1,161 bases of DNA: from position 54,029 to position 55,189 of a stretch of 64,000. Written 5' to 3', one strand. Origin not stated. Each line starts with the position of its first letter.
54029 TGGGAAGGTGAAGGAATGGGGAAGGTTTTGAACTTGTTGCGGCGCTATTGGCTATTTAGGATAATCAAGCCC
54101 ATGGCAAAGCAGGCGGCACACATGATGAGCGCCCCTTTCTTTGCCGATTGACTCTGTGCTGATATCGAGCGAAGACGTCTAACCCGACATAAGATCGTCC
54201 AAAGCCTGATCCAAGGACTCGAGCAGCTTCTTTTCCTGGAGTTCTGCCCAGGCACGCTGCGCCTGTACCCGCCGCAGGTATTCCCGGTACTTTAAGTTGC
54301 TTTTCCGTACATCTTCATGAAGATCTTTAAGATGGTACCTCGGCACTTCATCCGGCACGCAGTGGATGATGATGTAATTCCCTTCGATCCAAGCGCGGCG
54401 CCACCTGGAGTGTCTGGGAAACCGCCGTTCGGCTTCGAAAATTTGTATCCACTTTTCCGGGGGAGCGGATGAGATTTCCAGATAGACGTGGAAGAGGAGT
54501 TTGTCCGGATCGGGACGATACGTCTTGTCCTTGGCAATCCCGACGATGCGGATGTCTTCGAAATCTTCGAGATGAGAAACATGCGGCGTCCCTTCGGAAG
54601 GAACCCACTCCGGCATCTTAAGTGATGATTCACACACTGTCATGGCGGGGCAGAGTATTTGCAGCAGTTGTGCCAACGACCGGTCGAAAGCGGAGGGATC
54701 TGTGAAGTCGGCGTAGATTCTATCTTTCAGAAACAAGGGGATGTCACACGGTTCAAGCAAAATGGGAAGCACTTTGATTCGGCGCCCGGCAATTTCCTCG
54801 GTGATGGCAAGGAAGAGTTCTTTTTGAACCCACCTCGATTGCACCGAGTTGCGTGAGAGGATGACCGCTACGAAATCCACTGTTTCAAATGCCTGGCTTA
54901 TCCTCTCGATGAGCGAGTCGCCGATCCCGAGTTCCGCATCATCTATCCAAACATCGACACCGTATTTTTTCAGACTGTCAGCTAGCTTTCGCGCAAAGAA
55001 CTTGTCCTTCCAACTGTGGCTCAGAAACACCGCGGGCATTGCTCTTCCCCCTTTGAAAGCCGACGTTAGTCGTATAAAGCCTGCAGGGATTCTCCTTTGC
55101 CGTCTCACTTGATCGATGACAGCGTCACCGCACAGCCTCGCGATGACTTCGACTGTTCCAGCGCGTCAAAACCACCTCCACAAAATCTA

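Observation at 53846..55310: Orphan TIR-domain protein with an unassignable C-terminal domain in an AT-rich islet: candidate single-gene NADase defence module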

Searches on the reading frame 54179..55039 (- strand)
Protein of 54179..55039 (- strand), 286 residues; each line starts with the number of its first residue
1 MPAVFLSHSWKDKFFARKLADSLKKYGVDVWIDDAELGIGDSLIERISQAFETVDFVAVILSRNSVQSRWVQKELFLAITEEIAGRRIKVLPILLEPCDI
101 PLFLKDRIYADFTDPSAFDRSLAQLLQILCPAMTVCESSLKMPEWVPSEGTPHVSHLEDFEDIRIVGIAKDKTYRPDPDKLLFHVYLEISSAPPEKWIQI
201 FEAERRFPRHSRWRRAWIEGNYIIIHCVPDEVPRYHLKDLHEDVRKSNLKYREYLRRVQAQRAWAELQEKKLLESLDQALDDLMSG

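Call 4: search_protein_families(library=pfam, proteins=[window:54179-55039:-], max_evalue=0.01)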
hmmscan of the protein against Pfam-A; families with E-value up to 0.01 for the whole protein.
window:54179-55039:- (286 aa): 4 families
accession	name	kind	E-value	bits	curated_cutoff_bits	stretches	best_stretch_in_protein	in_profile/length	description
PF13676.11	TIR_2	-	5.8e-29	101.5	28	1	4-126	1-122/122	TIR domain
PF01582.25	TIR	-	1.4e-10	41.7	21.3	1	10-97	12-98/179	TIR domain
PF10137.14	CAP12-PCTIR_TIR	-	0.00018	21.9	24.7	1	4-65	2-63/119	CAP12/Pycsar effector protein, TIR domain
PF08937.16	ThsB_TIR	-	0.0056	17.5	21.2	0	5-80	1-85/100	Thoeris protein ThsB, TIR-like domain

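Call 5: search_protein_families(library=padloc, proteins=[window:54179-55039:-], max_evalue=0.01)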
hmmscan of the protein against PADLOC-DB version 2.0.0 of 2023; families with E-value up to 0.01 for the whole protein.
window:54179-55039:- (286 aa): 19 families
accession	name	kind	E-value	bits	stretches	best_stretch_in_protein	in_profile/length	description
PDLC05062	PDC-S66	-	8.5e-21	72.6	1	4-93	151-240/282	-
PDLC03957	bSEFIR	-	7.2e-18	63.6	1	2-130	39-181/412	-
PDLC02012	SAVED5--SAVED_TIR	-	3.3e-14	50.8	1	4-79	16-92/404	-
PDLC00417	ThsB1|ThsB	-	7.1e-11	40.2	1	4-93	169-259/303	TIR-like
PDLC02403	Aga_TIR-PNTD1-PNTD2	-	5.1e-10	37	1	3-146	4-149/443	Class I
PDLC02961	RT-TIR_XII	-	3.6e-09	34.1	1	4-93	350-434/475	single gene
PDLC02421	Aga_TIR-PNTD1-PNTD2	-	3.9e-09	34.1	1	3-129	5-132/430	Class I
PDLC02962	RT-TIR_XII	-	9.9e-09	32.6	1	4-94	348-439/478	single gene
PDLC00419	ThsB1|ThsB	-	2.4e-08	32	1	2-81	28-111/165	TIR-like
PDLC00436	ThsB1|ThsB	-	2.7e-08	31.5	1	3-93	37-130/183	TIR-like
PDLC00435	ThsB1|ThsB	-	1e-06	26.6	1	4-83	67-146/281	TIR-like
PDLC03015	TIR-NLR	-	6.5e-06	23.1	1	4-96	4-95/824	-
PDLC00424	ThsB1|ThsB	-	9e-06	23.6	1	4-53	104-154/234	TIR-like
PDLC00430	ThsB1|ThsB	-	1.4e-05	22.8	1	3-51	66-115/269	TIR-like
PDLC00420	ThsB1|ThsB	-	0.00051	17.3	1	1-99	1-102/319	TIR-like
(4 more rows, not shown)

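Call 6: find_homologous_proteins(query=window:54179-55039:-)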
Query window:54179-55039:- (286 aa): 338 proteins with E <= 0.001 among 1408 candidates; the best 120 are listed.
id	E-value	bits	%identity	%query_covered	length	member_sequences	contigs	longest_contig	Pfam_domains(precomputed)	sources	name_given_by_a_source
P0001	2.5e-189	646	100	100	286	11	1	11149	PF01582.26,PF13676.12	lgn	-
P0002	1.3e-150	519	80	100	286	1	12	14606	PF01582.26,PF13676.12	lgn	-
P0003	2.1e-107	377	60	95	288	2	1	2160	PF01582.26,PF13676.12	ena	-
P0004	1.2e-105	371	59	99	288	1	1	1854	PF01582.26,PF13676.12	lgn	-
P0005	2.5e-105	370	58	99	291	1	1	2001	PF01582.26,PF13676.12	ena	-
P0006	3.4e-105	370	58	96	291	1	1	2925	PF01582.26,PF13676.12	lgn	-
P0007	5.9e-105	369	58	99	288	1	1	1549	PF01582.26,PF13676.12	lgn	-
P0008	3.1e-104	366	56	95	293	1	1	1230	PF01582.26,PF13676.12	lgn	-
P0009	3.7e-103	363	55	99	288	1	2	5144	PF01582.26,PF13676.12,PF08937.17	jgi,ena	-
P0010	4.6e-103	363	59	97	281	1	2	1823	PF01582.26,PF13676.12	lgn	-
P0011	5.9e-103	362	56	99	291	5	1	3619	PF01582.26,PF13676.12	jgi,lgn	-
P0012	8.2e-103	362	57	95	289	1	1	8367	PF01582.26,PF13676.12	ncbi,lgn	ncbi:MAG: toll/interleukin-1 receptor domain-containing protein [Planctomycetota bacterium]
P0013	8.8e-103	362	58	99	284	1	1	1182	PF01582.26,PF13676.12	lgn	-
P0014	9.2e-103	362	57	99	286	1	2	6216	PF01582.26,PF13676.12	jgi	jgi:hypothetical protein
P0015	2.2e-102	360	55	95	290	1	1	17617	PF01582.26,PF13676.12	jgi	-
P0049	1.0e-91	325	52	99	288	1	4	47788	PF01582.26,PF13676.12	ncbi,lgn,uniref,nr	ncbi:toll/interleukin-1 receptor domain-containing protein [Nevskia sp.]|uniref:toll/interleukin-1 r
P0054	4.1e-91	323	52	98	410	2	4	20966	PF01582.26,PF13676.12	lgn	-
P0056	4.4e-91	323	51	97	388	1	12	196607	PF01582.26,PF13676.12,PF08937.17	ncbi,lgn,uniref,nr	ncbi:MAG TPA: toll/interleukin-1 receptor domain-containing protein [Candidatus Wujingus californicu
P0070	1.4e-89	318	53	95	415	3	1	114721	PF01582.26,PF13676.12,PF08937.17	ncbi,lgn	ncbi:MAG: toll/interleukin-1 receptor domain-containing protein [Bacillota bacterium]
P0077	4.2e-89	317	50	99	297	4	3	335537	PF01582.26,PF13676.12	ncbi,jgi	jgi:hypothetical protein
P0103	1.4e-87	312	50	94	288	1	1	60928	PF01582.26,PF13676.12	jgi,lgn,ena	-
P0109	5.9e-87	310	50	99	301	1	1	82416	PF01582.26,PF13676.12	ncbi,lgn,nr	ncbi:MAG: toll/interleukin-1 receptor domain-containing protein [bacterium]|nr:toll/interleukin-1 re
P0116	3.1e-86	307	49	98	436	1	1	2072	PF01582.26,PF13676.12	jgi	jgi:hypothetical protein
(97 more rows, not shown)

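Call 8: search_solved_structures(query=window:54179-55039:-, max_evalue=1, show_alignments=2)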
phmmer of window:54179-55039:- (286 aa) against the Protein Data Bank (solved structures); distinct sequences matched with E-value up to 1: 23.
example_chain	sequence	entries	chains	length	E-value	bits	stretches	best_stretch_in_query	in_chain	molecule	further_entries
3h16_A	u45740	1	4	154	5.7e-12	48.8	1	4-96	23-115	TIR protein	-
7uwg_A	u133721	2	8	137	2.8e-11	46.5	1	4-93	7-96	Molecular chaperone Tir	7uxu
7uxr_A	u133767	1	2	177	4.5e-11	45.8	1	5-93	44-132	TIR domain protein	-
8g83_A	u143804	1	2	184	6.2e-11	45.4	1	4-93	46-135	NAD(+) hydrolase AbTIR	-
4c7m_A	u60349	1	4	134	3.2e-07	33.2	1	4-94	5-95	Toll/interleukin-1 receptor domain-containing protein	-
9mud_K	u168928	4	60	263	7.6e-07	32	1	1-96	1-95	Cat1 (CRISPR associated TIR 1) pentagonal filament | Cat1 (CRISPR associated TIR 1) pentagonal filament assembly | Cat1 (CRISPR-associated TIR 1)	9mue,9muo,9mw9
4lzp_B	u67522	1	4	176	7.6e-07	32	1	5-94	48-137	Putative uncharacterized protein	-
4lqc_A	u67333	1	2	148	1.1e-06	31.4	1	5-94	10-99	TcpB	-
1fyv_A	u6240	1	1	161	1.7e-05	27.5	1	4-98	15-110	TOLL-LIKE RECEPTOR 1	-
7nuw_A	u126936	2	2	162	1.7e-05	27.5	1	4-98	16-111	Toll-like receptor 1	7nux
7nt7_A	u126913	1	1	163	1.8e-05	27.5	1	4-98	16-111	Toll-like receptor 1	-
4w8h_A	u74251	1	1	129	0.00048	22.8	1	17-116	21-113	Toll-receptor-related 2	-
4w8g_A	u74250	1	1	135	0.00055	22.6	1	17-116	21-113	Toll-receptor-related 2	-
9m0n_A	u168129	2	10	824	0.00083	22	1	4-96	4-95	Tetratricopeptide repeat protein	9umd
4om7_A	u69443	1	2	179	0.0033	20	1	4-98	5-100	Toll-like receptor 6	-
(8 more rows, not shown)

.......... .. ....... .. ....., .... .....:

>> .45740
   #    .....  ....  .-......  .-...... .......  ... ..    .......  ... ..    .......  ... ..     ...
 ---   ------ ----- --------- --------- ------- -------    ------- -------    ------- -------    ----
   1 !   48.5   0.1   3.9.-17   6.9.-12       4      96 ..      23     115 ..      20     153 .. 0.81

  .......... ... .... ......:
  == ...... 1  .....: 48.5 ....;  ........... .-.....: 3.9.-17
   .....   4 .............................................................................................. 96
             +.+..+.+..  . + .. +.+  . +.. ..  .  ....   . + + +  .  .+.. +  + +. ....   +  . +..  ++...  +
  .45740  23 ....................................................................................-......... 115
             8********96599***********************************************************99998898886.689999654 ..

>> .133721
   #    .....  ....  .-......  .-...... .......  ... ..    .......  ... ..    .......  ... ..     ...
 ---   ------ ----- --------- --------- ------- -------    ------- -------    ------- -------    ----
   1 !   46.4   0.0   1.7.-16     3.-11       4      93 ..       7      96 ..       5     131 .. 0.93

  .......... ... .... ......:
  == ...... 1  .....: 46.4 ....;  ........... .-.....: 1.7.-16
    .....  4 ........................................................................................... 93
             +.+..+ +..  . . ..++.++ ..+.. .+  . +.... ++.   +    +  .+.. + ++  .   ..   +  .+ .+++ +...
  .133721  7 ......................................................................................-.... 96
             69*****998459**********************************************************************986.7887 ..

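Call 9: find_encoding_contigs(protein=P0001, flank=10000, max_places=6)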
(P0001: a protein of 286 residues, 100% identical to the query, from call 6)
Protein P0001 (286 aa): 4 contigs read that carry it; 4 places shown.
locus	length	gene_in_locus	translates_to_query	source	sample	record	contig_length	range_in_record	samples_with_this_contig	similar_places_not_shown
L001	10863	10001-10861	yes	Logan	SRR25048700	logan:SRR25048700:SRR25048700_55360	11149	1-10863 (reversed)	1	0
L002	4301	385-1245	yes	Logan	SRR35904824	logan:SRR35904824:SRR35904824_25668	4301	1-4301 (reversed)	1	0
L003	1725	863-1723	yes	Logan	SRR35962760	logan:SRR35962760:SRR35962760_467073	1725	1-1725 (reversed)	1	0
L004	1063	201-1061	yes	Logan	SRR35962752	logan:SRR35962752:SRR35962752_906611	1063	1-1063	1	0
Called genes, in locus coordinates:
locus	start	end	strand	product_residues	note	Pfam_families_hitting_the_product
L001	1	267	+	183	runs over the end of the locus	?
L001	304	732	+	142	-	-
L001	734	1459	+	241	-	-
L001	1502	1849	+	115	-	PF09579:Spore_YtfJ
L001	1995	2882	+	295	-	PF00581:Rhodanese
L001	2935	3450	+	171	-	-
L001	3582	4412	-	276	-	PF17284:Spermine_synt_N, PF01564:Spermine_synth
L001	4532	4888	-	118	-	PF01638:HxlR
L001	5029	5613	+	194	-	PF02525:Flavodoxin_2, PF03358:FMN_red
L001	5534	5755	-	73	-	-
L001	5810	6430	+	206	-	PF05724:TPMT, PF13489:Methyltransf_23, PF03848:TehB (weak), PF06325:PrmA (faint), PF08241:Methyltransf_11, PF08242:Methyltransf_12, PF13649:Methyltransf_25, PF13847:Methyltransf_31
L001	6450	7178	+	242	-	PF08713:DNA_alkylation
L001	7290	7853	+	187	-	-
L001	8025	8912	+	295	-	PF03881:Fructosamin_kin, PF01636:APH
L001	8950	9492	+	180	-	PF14066:DUF4256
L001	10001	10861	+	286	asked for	PF01582:TIR, PF13676:TIR_2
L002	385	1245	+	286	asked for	PF01582:TIR, PF13676:TIR_2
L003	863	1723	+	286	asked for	PF01582:TIR, PF13676:TIR_2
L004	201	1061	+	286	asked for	PF01582:TIR, PF13676:TIR_2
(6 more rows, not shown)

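Call 10: find_encoding_contigs(protein=P0002, flank=10000, max_places=6)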
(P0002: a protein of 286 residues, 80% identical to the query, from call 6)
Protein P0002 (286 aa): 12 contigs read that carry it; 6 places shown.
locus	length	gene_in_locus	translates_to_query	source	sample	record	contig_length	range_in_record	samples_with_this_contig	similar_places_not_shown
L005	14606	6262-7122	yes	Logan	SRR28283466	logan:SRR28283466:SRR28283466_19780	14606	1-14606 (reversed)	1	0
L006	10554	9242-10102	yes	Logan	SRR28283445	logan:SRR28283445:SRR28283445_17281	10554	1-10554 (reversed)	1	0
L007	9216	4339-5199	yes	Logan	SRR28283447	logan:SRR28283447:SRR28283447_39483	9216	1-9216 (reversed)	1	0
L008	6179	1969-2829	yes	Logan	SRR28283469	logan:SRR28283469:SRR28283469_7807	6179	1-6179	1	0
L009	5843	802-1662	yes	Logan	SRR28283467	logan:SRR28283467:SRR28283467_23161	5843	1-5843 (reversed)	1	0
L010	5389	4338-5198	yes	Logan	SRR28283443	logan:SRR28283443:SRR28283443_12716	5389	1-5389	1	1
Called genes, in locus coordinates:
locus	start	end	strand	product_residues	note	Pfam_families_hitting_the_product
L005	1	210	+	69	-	?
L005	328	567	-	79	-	-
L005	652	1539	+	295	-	PF03881:Fructosamin_kin, PF01636:APH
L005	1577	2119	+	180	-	PF14066:DUF4256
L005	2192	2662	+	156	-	-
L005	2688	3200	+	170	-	PF01872:RibD_C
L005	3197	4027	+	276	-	PF18029:Glyoxalase_6 (weak), PF00903:Glyoxalase (weak)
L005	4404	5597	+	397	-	PF06500:FrsA-like (weak), PF02129:Peptidase_S15, PF00561:Abhydrolase_1 (weak), PF12146:Hydrolase_4, PF12697:Abhydrolase_6 (weak), PF00326:Peptidase_S9, PF08840:BAAT_C (faint)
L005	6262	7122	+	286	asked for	PF01582:TIR, PF13676:TIR_2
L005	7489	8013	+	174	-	PF06414:Zeta_toxin (weak), PF07931:CPT, PF13238:AAA_18 (weak), PF13671:AAA_33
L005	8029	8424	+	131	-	PF12680:SnoaL_2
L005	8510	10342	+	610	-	PF00939:Na_sulph_symp (weak), PF03600:CitMHS, PF02080:TrkA_C, PF06808:DctM (weak), PF00939:Na_sulph_symp, PF03600:CitMHS (weak)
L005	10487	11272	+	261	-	PF09335:VTT_dom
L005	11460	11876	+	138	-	PF03795:YCII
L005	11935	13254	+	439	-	PF04542:Sigma70_r2, PF08281:Sigma70_r4_2, PF20239:DUF6596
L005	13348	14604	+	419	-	?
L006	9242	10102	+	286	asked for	PF01582:TIR, PF13676:TIR_2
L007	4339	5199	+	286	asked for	PF01582:TIR, PF13676:TIR_2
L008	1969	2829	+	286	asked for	PF01582:TIR, PF13676:TIR_2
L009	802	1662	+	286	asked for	PF01582:TIR, PF13676:TIR_2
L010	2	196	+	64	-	?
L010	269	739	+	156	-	-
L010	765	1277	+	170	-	PF01872:RibD_C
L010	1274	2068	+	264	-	PF18029:Glyoxalase_6 (weak), PF00903:Glyoxalase (weak)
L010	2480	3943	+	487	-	PF06500:FrsA-like (weak), PF02129:Peptidase_S15, PF01738:DLH (faint), PF12146:Hydrolase_4, PF00561:Abhydrolase_1 (weak), PF12697:Abhydrolase_6, PF00326:Peptidase_S9 (weak), PF08840:BAAT_C, +1 more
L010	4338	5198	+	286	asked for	PF01582:TIR, PF13676:TIR_2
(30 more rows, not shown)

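Call 14: search_protein_families(library=ncbifam, proteins=[window:54179-55039:-], max_evalue=0.1)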
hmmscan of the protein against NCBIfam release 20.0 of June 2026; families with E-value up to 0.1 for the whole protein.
window:54179-55039:- (286 aa): 2 families
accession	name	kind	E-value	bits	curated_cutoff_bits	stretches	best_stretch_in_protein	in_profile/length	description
NF042941.1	Retron_TIR_antiphage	equivalog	1.4e-19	70.3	600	1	4-114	342-457/464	TIR domain-containing anti-phage reverse transcriptase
NF058526.1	Thoeris_type3_ThcB4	equivalog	7.5e-06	25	220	1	4-83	130-210/375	Thoeris type III anti-phage system protein ThcB4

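Call 15: search_protein_families(library=pfam, proteins=[P0056, P0070, P0054, P0116], max_evalue=1)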
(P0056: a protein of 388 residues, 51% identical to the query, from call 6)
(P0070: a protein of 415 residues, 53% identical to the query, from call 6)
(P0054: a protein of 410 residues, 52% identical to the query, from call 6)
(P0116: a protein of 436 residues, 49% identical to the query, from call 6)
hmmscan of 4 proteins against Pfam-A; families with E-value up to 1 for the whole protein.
P0056 (388 aa): 5 families
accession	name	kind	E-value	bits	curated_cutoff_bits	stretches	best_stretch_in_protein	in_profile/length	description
PF13676.11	TIR_2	-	1.2e-30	106.9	28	1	101-223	1-122/122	TIR domain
PF01582.25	TIR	-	1.9e-13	51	21.3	1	102-196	5-100/179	TIR domain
PF08937.16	ThsB_TIR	-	1.1e-05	26.1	21.2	1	102-188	1-93/100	Thoeris protein ThsB, TIR-like domain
PF08874.15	DUF1835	-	0.081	13.5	21.1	1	59-127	51-117/122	Domain of unknown function (DUF1835)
PF00616.24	RasGAP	-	0.21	11.9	28.3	0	204-252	28-77/207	GTPase-activator protein for Ras-like GTPase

P0070 (415 aa): 3 families
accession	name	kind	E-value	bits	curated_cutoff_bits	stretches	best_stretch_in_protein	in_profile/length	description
PF13676.11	TIR_2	-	2e-30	106.2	28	1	131-250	1-119/122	TIR domain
PF01582.25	TIR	-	6e-11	42.9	21.3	1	132-226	5-100/179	TIR domain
PF08937.16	ThsB_TIR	-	2.4e-05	25.1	21.2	1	132-217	1-92/100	Thoeris protein ThsB, TIR-like domain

P0054 (410 aa): 3 families
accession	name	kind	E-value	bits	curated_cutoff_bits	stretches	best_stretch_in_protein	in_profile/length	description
PF13676.11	TIR_2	-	6.6e-30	104.5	28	1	126-248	1-122/122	TIR domain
PF01582.25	TIR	-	6.5e-13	49.3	21.3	1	130-221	10-100/179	TIR domain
PF08937.16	ThsB_TIR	-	8.8e-05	23.3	21.2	1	127-206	1-86/100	Thoeris protein ThsB, TIR-like domain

P0116 (436 aa): 3 families
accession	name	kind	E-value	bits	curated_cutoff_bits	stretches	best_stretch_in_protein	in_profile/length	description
PF13676.11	TIR_2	-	6.3e-31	107.8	28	1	148-270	1-122/122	TIR domain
PF01582.25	TIR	-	7.3e-13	49.1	21.3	1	149-243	5-100/179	TIR domain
PF08937.16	ThsB_TIR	-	9.6e-05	23.2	21.2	1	149-235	1-93/100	Thoeris protein ThsB, TIR-like domain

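Call 16: find_encoding_contigs(protein=P0077, flank=8000, max_places=2)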
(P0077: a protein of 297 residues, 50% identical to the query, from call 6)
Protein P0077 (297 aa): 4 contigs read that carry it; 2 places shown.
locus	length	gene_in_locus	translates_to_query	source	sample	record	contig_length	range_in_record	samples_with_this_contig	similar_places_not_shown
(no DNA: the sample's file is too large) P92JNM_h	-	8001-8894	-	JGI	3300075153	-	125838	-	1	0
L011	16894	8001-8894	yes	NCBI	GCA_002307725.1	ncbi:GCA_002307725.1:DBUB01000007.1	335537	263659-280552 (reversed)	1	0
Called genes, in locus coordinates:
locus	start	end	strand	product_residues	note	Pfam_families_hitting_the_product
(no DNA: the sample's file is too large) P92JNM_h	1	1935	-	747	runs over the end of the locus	PF12971:NAGLU_N, PF05089:NAGLU, PF12972:NAGLU_C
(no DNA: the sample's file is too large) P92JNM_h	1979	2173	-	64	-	-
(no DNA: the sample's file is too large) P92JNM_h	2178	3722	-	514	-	PF00117:GATase, PF07722:Peptidase_C26 (weak), PF02540:NAD_synthase (weak), PF03054:tRNA_Me_trans (faint), PF00958:GMP_synt_C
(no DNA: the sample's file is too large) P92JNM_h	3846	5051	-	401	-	PF22458:RsmF-B_ferredox, PF01189:Methyltr_RsmB-F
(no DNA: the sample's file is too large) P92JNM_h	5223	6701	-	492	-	PF00478:IMPDH, PF00571:CBS, PF03060:NMO, PF00977:His_biosynth (faint), PF01070:FMN_dh (weak)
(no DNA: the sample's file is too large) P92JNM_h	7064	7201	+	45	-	-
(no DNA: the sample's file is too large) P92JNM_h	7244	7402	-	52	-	-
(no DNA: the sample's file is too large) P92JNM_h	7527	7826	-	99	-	-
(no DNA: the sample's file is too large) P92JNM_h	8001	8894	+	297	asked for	PF01582:TIR, PF13676:TIR_2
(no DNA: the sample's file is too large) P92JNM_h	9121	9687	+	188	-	PF12464:Mac, PF00132:Hexapep, PF14602:Hexapep_2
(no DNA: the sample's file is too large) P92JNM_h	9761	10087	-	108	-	-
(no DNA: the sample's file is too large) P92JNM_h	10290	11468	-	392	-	PF08240:ADH_N, PF00107:ADH_zinc_N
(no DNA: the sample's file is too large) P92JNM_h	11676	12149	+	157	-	PF04073:tRNA_edit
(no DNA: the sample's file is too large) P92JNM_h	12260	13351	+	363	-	PF01757:Acyl_transf_3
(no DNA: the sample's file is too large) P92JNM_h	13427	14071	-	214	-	PF01728:FtsJ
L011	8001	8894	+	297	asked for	PF01582:TIR, PF13676:TIR_2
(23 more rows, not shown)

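Call 17: find_encoding_contigs(protein=P0049, flank=8000, max_places=2)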
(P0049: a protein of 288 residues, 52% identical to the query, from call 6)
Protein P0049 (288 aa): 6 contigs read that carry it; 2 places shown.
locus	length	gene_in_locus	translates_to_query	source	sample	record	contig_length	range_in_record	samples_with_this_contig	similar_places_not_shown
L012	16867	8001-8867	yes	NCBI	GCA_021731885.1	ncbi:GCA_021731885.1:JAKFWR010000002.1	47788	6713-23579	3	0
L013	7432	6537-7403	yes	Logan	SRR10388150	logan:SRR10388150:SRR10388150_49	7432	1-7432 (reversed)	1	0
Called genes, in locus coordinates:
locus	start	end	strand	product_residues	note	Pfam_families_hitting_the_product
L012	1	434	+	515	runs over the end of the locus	PF00474:SSF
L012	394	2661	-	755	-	PF05116:S6PP, PF08282:Hydrolase_3, PF00982:Glyco_transf_20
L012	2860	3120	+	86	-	-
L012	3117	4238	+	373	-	PF00676:E1_dh, PF13292:DXP_synthase_N, PF02775:TPP_enzyme_C (weak)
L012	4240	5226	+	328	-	PF02779:Transket_pyr, PF02780:Transketolase_C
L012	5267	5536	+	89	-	PF04014:MazE_antitoxin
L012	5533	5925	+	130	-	PF01850:PIN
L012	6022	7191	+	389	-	PF00364:Biotin_lipoyl, PF02817:E3_binding, PF00198:2-oxoacid_dh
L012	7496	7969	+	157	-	-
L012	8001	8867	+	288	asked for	PF01582:TIR, PF13676:TIR_2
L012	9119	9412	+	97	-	PF01527:HTH_Tnp_1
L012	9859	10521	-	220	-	-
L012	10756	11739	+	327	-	PF16881:LIAS_N (weak), PF04055:Radical_SAM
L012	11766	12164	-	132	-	PF02566:OsmC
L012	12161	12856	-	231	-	PF00483:NTP_transferase, PF12804:NTP_transf_3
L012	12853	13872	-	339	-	PF01636:APH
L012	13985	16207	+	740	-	PF04453:LptD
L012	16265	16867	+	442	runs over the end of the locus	PF13624:SurA_N_3, PF09312:SurA_N, PF13616:Rotamase_3, PF00639:Rotamase, PF13145:Rotamase_2 (weak), PF13616:Rotamase_3, PF00639:Rotamase, PF13145:Rotamase_2, +1 more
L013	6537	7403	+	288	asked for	PF01582:TIR, PF13676:TIR_2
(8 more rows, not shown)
